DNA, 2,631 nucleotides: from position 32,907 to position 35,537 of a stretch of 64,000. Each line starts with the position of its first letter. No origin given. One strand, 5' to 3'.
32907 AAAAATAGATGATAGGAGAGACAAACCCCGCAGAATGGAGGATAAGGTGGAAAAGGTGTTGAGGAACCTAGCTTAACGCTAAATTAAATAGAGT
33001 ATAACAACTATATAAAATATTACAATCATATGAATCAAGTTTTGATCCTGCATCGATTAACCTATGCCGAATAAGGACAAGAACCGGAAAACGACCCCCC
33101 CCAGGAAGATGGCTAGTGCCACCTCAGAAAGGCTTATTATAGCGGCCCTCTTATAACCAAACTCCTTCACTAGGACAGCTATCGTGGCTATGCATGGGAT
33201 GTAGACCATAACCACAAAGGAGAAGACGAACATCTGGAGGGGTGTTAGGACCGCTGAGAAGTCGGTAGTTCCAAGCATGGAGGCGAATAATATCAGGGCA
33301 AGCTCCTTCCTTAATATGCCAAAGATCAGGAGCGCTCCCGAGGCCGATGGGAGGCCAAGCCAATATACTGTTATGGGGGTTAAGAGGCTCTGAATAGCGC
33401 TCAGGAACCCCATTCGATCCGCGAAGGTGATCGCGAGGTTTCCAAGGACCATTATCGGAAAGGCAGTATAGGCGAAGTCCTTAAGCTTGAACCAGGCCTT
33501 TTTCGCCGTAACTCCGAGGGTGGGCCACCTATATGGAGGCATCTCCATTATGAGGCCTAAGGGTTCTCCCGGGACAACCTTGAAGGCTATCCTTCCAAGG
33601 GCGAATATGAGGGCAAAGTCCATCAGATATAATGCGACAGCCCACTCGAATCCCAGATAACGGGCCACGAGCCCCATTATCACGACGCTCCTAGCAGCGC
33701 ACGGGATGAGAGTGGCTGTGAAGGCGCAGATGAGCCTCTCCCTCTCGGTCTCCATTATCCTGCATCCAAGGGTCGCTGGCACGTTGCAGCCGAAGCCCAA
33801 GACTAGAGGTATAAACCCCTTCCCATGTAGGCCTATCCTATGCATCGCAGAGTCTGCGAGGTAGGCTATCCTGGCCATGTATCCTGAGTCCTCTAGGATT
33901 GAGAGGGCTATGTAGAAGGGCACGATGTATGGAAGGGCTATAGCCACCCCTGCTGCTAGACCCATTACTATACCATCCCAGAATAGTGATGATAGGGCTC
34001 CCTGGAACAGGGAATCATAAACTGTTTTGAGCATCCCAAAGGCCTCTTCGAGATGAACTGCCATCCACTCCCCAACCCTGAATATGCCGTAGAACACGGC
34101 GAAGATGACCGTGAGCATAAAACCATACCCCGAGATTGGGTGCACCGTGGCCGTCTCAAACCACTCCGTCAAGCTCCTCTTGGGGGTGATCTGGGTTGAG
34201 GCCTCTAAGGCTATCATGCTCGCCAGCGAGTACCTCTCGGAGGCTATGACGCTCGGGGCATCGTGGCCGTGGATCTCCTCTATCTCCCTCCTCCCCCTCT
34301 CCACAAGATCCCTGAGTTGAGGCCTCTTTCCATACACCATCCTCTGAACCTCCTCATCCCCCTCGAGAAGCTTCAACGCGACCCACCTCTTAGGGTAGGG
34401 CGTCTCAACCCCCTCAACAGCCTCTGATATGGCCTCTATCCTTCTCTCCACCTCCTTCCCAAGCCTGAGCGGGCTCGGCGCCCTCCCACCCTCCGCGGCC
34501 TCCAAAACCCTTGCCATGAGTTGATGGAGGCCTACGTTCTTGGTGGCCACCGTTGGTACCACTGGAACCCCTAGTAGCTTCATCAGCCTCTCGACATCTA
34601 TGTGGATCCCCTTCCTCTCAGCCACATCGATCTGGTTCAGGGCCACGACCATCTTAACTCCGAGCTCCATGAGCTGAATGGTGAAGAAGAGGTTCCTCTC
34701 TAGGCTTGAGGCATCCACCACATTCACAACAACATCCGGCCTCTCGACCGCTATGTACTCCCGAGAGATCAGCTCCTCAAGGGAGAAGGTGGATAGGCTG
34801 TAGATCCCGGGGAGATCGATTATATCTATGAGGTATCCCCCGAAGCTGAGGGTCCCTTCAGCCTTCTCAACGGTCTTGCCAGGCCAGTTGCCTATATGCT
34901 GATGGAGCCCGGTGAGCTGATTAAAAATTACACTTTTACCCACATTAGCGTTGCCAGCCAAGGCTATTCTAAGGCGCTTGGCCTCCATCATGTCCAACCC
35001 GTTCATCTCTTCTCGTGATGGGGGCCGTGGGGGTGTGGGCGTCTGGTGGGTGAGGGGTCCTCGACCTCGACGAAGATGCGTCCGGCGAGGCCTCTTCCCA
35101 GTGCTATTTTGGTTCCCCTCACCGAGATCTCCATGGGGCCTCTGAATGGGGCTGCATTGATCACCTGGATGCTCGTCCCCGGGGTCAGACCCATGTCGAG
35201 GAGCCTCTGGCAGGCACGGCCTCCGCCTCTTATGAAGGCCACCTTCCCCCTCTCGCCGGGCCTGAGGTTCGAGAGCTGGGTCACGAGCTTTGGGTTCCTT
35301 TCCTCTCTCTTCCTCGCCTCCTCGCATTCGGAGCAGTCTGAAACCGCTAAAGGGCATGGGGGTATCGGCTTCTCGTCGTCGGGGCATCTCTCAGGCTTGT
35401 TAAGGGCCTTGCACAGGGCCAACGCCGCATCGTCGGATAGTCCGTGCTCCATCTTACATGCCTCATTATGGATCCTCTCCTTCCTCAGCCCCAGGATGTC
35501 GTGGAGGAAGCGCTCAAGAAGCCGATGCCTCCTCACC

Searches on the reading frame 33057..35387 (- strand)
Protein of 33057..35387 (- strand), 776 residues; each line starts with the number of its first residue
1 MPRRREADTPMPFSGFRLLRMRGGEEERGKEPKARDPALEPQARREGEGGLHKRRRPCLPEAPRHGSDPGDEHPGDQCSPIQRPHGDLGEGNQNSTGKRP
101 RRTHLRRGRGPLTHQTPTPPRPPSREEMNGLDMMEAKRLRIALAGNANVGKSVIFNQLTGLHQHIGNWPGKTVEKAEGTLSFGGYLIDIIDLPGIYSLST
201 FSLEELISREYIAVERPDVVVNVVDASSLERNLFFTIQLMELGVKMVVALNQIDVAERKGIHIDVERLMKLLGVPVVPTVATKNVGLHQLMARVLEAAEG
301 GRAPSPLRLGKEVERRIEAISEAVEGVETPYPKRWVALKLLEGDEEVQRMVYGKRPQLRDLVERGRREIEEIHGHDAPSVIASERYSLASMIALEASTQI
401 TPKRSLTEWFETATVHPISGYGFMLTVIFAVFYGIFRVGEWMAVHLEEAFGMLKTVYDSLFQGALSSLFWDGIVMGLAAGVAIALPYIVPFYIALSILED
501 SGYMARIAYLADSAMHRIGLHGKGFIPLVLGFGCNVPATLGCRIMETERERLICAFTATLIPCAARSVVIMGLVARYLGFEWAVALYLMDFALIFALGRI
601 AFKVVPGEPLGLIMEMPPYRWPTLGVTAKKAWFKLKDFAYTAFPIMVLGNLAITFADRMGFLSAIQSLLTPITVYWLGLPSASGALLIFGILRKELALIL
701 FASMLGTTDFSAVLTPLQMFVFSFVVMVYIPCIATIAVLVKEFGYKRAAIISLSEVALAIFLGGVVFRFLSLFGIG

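Call 54: search_protein_families(library=pfam, proteins=[L092:17243-17521:+], max_evalue=5)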
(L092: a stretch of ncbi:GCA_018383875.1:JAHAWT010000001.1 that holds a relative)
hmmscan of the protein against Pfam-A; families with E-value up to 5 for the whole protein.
L092:17243-17521:+ (92 aa): 0 families

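Call 88: search_protein_families(library=ncbifam, proteins=[L092:7676-8842:-], max_evalue=0.00001)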
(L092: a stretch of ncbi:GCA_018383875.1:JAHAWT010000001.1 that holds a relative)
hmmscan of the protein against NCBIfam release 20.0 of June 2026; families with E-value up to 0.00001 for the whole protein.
L092:7676-8842:- (388 aa): 3 families
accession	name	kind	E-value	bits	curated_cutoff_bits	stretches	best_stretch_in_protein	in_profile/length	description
TIGR00841.1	bass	subfamily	2.3e-15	56.7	326.3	1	153-375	91-311/321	bile acid:sodium symporter family transporter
TIGR00832.1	acr3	equivalog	1.1e-13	51.2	282.8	1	69-344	48-303/327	ACR3 family arsenite efflux transporter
NF047939.1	PantTportPanS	equivalog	1.5e-12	47.8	400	1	154-361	86-289/299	ketopantoate/pantoate/pantothenate transporter PanS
